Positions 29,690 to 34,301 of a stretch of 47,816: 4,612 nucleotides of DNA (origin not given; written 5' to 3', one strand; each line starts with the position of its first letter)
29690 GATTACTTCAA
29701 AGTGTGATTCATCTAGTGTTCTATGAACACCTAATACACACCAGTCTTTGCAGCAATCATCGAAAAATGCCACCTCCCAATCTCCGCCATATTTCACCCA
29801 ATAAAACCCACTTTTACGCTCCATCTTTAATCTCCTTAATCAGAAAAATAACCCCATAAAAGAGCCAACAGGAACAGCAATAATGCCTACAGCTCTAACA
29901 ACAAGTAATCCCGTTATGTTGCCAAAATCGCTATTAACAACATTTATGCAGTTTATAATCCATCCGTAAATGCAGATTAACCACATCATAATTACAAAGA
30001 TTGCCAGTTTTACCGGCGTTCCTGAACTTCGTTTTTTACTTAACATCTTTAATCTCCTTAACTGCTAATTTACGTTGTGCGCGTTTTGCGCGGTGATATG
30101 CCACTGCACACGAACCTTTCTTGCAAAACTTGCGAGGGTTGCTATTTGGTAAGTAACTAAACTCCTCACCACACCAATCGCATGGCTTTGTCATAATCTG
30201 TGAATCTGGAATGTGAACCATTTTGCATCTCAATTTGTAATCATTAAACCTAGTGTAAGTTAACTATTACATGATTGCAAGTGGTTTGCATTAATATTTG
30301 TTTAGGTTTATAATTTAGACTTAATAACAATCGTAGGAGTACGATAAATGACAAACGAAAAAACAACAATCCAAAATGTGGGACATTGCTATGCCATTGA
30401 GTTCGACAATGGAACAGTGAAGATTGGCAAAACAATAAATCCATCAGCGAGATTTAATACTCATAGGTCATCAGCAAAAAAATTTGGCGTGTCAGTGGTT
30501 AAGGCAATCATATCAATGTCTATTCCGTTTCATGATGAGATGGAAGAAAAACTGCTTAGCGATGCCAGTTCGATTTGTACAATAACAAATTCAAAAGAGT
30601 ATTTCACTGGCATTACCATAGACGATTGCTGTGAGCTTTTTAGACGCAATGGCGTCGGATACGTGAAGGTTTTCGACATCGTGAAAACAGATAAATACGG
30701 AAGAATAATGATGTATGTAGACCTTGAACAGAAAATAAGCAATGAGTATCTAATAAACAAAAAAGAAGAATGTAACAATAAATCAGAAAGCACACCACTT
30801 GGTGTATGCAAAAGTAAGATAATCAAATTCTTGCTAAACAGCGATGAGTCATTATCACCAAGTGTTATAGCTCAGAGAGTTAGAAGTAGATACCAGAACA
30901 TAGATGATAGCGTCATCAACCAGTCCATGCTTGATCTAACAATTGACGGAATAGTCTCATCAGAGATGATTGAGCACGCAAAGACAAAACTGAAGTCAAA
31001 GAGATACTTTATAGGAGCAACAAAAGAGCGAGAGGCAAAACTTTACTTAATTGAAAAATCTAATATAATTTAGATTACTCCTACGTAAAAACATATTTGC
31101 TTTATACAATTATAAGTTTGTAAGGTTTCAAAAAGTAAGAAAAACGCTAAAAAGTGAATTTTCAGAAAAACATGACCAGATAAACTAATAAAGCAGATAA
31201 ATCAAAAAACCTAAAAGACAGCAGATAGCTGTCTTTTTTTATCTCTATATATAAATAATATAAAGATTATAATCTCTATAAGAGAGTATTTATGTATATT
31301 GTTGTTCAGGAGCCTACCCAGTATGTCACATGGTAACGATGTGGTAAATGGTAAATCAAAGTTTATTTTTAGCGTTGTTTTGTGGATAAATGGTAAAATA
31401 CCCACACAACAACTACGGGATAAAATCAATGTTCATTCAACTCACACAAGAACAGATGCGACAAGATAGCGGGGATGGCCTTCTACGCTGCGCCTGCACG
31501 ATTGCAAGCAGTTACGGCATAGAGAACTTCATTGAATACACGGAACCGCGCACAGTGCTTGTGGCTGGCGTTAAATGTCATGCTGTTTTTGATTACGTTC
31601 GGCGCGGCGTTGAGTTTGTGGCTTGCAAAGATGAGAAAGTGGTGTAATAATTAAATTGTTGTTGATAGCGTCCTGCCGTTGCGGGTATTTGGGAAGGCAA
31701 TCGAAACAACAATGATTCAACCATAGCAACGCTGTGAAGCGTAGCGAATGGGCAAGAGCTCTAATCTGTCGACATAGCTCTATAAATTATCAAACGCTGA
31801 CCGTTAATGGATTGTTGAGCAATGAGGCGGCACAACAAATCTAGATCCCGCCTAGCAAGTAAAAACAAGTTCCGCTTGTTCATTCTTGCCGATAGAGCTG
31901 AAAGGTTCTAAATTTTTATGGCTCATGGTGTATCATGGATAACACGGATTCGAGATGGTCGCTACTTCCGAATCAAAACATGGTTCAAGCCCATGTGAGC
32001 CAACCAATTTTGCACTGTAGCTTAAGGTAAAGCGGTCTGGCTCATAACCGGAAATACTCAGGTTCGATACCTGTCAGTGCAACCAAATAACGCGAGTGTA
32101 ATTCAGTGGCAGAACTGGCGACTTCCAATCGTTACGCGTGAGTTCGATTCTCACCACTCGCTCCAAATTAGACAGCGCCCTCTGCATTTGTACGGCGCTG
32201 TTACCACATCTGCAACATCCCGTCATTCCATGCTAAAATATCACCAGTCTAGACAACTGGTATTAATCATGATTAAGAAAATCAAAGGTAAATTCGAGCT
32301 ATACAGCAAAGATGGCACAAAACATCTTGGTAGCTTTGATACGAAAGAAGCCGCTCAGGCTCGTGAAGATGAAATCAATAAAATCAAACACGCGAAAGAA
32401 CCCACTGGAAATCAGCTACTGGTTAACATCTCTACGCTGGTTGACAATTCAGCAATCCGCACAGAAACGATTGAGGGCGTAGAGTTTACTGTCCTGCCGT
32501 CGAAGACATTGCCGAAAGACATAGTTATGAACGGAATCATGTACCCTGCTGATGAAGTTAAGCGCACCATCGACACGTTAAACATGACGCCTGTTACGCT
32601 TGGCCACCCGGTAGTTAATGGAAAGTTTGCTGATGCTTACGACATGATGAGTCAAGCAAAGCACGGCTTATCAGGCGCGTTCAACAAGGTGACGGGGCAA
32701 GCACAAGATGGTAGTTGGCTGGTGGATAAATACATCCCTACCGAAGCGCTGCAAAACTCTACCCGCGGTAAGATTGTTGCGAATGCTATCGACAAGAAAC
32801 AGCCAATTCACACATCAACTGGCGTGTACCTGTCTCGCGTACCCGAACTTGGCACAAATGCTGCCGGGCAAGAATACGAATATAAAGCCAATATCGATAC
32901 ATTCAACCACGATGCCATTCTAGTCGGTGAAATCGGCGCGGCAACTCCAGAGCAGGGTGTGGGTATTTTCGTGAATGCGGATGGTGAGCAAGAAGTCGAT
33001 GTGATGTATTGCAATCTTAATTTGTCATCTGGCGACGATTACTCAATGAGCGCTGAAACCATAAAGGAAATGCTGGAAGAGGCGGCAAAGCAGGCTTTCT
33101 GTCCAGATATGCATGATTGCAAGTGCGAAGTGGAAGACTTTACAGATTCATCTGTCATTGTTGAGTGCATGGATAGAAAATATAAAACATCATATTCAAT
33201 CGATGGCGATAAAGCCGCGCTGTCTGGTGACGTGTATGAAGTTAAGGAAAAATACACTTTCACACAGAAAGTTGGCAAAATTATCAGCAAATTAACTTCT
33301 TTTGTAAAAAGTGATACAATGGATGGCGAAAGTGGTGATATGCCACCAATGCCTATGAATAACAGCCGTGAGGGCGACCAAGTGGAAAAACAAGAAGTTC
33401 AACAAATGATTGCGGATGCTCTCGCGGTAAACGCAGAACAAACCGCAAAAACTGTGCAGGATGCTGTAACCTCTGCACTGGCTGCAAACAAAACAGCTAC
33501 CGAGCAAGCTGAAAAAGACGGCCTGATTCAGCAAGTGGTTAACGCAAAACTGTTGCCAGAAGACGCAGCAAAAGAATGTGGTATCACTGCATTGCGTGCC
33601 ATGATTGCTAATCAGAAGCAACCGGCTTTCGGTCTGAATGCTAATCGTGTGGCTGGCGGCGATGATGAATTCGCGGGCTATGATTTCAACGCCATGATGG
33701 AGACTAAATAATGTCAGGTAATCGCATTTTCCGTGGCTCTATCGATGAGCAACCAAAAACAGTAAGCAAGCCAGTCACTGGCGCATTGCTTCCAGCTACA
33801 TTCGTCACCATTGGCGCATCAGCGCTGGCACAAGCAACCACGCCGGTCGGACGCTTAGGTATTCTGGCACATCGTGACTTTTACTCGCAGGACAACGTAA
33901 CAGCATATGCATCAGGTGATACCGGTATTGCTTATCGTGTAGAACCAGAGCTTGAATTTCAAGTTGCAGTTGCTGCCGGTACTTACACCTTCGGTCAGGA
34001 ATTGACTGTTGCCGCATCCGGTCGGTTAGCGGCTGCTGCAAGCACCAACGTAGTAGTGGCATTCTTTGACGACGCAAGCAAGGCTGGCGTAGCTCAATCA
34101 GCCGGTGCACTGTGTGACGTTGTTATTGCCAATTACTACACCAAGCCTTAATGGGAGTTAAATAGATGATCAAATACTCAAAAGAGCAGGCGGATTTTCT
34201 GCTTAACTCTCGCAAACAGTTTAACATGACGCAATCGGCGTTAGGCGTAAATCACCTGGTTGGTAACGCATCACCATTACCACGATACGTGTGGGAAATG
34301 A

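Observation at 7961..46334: Eight copies of a 14-bp motif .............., each pointing into the next gene block: candidate phage-specific promoter/operator class with no visible reader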

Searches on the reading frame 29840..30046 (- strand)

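Call 24: search_protein_families(library=phrogs, proteins=[window:29840-30046:-], max_evalue=0.001)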
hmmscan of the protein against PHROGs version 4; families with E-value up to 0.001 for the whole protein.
window:29840-30046:- (68 aa): 1 family
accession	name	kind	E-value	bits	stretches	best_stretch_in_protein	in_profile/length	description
phrog_6006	-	unknown function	8e-12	46.1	1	13-67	4-58/58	-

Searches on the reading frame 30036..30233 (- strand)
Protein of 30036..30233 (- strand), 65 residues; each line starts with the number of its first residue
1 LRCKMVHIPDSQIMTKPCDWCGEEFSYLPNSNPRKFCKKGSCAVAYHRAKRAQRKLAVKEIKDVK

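Call 8: search_protein_families(library=pfam, proteins=[window:30036-30233:-], max_evalue=0.01)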
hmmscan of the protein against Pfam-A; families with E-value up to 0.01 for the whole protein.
window:30036-30233:- (65 aa): 0 families

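Call 24: search_protein_families(library=phrogs, proteins=[window:30036-30233:-], max_evalue=0.001)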
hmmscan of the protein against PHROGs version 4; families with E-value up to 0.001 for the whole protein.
window:30036-30233:- (65 aa): 1 family
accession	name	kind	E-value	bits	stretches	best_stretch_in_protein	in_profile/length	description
phrog_1271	-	DNA, RNA and nucleotide metabolism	0.00038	20.9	1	14-52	211-247/361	HNH endonuclease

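Call 62: search_solved_structures(query=window:30039-30221:-, max_evalue=10, show_alignments=2)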
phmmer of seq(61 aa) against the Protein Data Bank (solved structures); distinct sequences matched with E-value up to 10: 1.
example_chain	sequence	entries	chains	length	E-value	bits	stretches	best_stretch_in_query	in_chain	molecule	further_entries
5k5g_B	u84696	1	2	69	1.2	13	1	11-34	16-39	HI18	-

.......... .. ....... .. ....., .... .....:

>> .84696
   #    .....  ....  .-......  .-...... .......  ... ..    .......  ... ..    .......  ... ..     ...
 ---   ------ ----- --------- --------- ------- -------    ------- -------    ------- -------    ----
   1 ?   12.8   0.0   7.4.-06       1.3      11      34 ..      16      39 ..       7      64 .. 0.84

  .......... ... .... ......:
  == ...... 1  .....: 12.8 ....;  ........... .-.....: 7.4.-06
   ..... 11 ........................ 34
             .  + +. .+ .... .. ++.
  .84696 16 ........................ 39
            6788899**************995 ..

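Call 63: search_protein_families(library=ncbifam, proteins=[window:30039-30221:-], max_evalue=0.1)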
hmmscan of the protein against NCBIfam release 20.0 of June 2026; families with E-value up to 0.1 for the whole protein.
seq(61 aa): 0 families

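Call 64: search_dna_similar(query=window:30039-30221:-, collection=phages, mode=protein, max_evalue=0.01, max_rows=40)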
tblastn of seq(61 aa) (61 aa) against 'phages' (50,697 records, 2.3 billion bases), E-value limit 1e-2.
Records with a match: 1; places in all: 1; records where one place covers at least 80% of the query: 0.
Best place of each record, by identity: <60% 1.
By first word of the organism name: Aeromonas 1.
By host as written in the record: Aeromonas hydrophila 1.
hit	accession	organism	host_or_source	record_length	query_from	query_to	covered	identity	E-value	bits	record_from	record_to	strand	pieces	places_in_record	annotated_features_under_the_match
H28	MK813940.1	Aeromonas phage 4_L372X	Aeromonas hydrophila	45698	9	55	77%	41.2%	3e-3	39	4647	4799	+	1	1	hypothetical protein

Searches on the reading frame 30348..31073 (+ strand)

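Call 25: search_protein_families(library=phrogs, proteins=[window:30348-31073:+], max_evalue=0.001)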
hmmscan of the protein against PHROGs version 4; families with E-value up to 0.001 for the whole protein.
window:30348-31073:+ (241 aa): 1 family
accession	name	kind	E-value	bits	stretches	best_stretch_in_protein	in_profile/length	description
phrog_23624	-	unknown function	0.00031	21.9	1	8-93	7-88/145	-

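Call 63: search_protein_families(library=ncbifam, proteins=[window:30348-31073:+], max_evalue=0.1)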
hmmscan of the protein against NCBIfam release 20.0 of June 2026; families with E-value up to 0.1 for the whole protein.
window:30348-31073:+ (241 aa): 2 families
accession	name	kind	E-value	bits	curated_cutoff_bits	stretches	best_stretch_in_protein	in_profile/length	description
NF041079.1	CBASS_lipase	equivalog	0.013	14.7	200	1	155-205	229-279/317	CBASS cGAMP-activated phospholipase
NF047694.1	TnucaseNucIStaph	equivalog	0.053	13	250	0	109-138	111-141/175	thermonuclease NucI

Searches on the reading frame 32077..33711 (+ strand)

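Call 7: search_protein_families(library=phrogs, proteins=[window:32077-33711:+], max_evalue=0.001)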
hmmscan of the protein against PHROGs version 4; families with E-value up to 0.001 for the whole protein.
window:32077-33711:+ (544 aa): 1 family
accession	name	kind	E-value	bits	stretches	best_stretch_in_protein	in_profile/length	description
phrog_760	-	unknown function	3.4e-71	241.8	1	113-525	3-433/447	-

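Call 26: search_protein_families(library=pfam, proteins=[window:32077-33711:+], max_evalue=0.01)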
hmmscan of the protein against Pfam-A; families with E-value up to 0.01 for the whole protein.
window:32077-33711:+ (544 aa): 0 families

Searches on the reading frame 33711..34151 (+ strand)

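Call 26: search_protein_families(library=pfam, proteins=[window:33711-34151:+], max_evalue=0.01)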
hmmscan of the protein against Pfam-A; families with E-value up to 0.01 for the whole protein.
window:33711-34151:+ (146 aa): 0 families

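Call 48: search_protein_families(library=phrogs, proteins=[window:33711-34151:+], max_evalue=0.001)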
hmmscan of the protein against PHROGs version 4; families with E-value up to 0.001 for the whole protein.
window:33711-34151:+ (146 aa): 2 families
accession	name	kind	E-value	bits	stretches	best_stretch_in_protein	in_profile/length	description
phrog_766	-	head and packaging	2.1e-26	93.7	1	3-143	4-148/150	head decoration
phrog_673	-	head and packaging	0.00016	22.7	1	14-127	18-119/260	head scaffolding protein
